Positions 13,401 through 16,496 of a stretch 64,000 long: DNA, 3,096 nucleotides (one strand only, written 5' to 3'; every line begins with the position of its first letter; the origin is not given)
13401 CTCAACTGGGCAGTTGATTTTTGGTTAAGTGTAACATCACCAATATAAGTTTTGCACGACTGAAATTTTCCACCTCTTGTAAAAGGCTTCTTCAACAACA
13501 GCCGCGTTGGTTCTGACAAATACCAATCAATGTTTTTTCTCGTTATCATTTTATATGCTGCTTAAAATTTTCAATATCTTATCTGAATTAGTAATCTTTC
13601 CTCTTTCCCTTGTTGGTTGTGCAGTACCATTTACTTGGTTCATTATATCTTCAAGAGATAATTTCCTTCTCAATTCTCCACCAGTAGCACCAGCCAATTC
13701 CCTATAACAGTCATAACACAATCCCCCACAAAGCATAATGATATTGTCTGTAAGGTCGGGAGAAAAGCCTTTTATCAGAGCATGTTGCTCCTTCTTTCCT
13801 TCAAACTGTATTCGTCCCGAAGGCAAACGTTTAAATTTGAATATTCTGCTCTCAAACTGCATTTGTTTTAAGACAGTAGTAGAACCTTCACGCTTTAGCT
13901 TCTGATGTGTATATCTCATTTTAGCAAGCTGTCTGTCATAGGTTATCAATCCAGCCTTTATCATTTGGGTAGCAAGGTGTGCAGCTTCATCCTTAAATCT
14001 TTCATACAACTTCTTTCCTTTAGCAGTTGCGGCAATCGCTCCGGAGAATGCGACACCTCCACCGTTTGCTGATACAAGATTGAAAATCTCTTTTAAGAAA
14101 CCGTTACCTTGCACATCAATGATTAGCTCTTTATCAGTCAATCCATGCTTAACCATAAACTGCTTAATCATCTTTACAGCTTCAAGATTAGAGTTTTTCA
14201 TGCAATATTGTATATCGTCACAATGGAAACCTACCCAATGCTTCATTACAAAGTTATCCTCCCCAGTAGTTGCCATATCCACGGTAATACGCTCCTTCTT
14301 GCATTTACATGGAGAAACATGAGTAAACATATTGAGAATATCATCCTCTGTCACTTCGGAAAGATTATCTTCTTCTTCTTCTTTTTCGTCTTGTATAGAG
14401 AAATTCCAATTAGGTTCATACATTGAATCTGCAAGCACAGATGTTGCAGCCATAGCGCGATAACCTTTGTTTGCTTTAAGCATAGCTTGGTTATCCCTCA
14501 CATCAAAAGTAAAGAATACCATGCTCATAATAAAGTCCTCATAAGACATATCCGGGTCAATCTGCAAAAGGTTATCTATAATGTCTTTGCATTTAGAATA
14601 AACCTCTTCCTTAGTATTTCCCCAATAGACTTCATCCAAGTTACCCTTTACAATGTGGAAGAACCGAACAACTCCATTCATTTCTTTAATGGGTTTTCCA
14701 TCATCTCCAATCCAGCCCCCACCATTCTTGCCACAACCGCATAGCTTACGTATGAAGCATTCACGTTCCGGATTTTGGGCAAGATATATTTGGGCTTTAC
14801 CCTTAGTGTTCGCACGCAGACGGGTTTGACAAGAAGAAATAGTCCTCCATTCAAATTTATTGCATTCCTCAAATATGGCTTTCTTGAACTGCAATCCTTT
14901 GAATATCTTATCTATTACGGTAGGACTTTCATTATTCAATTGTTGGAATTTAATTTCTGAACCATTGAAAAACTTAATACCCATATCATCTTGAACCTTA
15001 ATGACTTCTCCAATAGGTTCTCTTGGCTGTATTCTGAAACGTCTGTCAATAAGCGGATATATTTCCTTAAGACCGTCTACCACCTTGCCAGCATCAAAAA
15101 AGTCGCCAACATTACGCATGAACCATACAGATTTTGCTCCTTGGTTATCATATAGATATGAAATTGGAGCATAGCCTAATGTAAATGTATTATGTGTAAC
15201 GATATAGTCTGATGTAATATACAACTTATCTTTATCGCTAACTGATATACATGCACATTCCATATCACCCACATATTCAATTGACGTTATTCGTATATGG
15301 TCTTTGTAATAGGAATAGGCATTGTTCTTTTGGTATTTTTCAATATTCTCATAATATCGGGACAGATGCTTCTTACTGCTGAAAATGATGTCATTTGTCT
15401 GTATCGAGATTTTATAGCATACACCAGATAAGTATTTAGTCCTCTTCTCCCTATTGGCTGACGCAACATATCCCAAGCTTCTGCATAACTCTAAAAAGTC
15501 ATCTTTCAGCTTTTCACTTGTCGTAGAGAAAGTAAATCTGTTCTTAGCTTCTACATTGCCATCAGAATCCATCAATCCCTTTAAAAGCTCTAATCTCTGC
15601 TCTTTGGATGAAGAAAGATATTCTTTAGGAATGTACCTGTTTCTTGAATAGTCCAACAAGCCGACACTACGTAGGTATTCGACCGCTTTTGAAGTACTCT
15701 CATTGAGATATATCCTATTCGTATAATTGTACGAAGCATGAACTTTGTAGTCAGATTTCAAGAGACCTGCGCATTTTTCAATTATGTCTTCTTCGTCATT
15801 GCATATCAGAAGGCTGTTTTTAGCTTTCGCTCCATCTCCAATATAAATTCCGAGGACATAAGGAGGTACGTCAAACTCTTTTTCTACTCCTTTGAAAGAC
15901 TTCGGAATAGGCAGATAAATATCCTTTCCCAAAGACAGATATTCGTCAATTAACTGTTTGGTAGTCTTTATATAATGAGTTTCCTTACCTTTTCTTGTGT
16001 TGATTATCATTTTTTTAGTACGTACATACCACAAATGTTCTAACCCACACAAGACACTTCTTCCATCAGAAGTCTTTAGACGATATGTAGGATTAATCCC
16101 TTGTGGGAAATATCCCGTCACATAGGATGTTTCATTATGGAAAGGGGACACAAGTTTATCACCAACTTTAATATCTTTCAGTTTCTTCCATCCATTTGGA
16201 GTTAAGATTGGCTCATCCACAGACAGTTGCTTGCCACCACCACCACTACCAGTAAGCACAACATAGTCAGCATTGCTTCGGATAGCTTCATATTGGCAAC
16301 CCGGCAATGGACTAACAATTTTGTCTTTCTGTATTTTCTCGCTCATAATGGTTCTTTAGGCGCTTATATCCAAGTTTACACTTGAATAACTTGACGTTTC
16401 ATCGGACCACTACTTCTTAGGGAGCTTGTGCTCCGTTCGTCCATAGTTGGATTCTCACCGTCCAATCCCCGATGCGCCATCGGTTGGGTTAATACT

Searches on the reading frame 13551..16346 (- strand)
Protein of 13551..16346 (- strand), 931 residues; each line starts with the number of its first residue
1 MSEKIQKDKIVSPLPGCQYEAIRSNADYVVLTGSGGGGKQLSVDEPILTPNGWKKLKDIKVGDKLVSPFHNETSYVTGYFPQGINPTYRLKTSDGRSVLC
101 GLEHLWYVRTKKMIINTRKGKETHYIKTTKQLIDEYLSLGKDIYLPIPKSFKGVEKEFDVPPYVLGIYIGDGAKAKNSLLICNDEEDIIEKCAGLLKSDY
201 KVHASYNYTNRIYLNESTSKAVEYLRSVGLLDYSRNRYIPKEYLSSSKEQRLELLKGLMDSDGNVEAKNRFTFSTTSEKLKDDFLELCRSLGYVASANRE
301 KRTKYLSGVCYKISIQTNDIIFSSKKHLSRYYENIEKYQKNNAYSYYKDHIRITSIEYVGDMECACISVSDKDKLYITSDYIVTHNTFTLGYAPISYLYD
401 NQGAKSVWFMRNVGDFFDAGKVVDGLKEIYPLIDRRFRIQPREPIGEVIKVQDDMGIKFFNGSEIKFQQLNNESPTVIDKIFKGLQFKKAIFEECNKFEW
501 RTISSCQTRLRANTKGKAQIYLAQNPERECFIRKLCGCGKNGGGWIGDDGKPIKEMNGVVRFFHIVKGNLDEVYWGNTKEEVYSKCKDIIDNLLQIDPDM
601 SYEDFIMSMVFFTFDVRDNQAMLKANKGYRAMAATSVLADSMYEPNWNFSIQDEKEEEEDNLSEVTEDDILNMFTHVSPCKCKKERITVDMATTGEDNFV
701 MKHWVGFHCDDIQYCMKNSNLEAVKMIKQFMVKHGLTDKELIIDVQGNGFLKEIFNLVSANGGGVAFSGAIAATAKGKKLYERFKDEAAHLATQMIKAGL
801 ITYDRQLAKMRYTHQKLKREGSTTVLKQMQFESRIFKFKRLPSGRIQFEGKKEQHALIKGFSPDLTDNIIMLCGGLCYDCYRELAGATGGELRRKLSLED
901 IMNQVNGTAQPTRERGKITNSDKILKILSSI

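Call 55: search_protein_families(library=pfam, proteins=[window:13551-16346:-], max_evalue=0.001)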
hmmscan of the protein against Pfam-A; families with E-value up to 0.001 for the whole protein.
window:13551-16346:- (931 aa): 4 families
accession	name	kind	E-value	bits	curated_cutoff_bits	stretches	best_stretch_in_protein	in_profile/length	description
PF05204.19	Hom_end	-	5e-08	33.5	21.1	1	239-323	2-92/110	Homing endonuclease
PF14528.11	LAGLIDADG_3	-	5.7e-08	33.3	22.5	1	249-335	1-81/82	LAGLIDADG-like domain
PF04466.19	Terminase_3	-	2.2e-06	27.8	23.2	1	454-528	71-139/201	Phage terminase large subunit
PF03237.21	Terminase_6N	-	0.00053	20.1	22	0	387-529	11-139/215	Terminase large subunit, T4likevirus-type, N-terminal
